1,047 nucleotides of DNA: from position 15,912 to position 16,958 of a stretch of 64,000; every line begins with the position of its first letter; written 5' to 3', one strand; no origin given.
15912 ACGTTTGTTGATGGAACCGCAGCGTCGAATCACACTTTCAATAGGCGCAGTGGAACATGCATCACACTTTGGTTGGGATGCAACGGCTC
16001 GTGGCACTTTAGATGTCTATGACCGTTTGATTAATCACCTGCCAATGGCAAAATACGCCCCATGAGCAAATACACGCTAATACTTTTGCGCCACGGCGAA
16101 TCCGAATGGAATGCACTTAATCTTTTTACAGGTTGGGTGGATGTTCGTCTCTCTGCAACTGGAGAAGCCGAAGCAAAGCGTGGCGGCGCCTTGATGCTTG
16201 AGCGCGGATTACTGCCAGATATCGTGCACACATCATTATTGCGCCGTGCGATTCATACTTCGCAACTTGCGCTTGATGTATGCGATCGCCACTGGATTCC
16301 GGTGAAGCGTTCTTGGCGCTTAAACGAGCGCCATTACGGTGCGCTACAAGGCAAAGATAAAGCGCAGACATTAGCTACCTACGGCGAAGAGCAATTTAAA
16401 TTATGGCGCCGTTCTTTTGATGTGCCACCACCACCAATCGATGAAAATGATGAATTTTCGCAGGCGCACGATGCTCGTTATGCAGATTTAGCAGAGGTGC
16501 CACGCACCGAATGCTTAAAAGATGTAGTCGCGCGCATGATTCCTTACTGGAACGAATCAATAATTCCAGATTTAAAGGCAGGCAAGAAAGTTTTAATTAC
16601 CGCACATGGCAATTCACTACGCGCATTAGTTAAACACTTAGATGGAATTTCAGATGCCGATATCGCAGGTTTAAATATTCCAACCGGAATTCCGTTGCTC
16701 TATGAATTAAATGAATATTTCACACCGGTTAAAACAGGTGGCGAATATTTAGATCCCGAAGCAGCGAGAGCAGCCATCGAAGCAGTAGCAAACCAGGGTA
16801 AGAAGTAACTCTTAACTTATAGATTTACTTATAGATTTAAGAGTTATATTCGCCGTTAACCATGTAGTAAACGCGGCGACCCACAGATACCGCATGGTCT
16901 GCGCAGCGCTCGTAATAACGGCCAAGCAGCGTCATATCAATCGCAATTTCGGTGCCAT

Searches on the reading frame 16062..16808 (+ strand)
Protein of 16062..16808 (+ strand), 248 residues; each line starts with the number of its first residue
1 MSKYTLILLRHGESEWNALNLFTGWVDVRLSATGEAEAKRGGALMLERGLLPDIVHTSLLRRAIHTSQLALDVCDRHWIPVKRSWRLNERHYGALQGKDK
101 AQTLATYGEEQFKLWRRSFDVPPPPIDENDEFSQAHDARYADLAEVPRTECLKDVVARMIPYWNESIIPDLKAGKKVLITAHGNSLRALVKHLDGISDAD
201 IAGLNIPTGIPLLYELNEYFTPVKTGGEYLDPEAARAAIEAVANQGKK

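Call 73: search_protein_families(library=pfam, proteins=[window:16062-16808:+], max_evalue=0.00001)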
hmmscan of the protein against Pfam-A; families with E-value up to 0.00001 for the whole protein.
window:16062-16808:+ (248 aa): 1 family
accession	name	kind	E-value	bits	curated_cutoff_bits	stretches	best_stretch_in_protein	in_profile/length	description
PF00300.27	His_Phos_1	-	1.2e-30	107.1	21.7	2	6-128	1-118/194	Histidine phosphatase superfamily (branch 1)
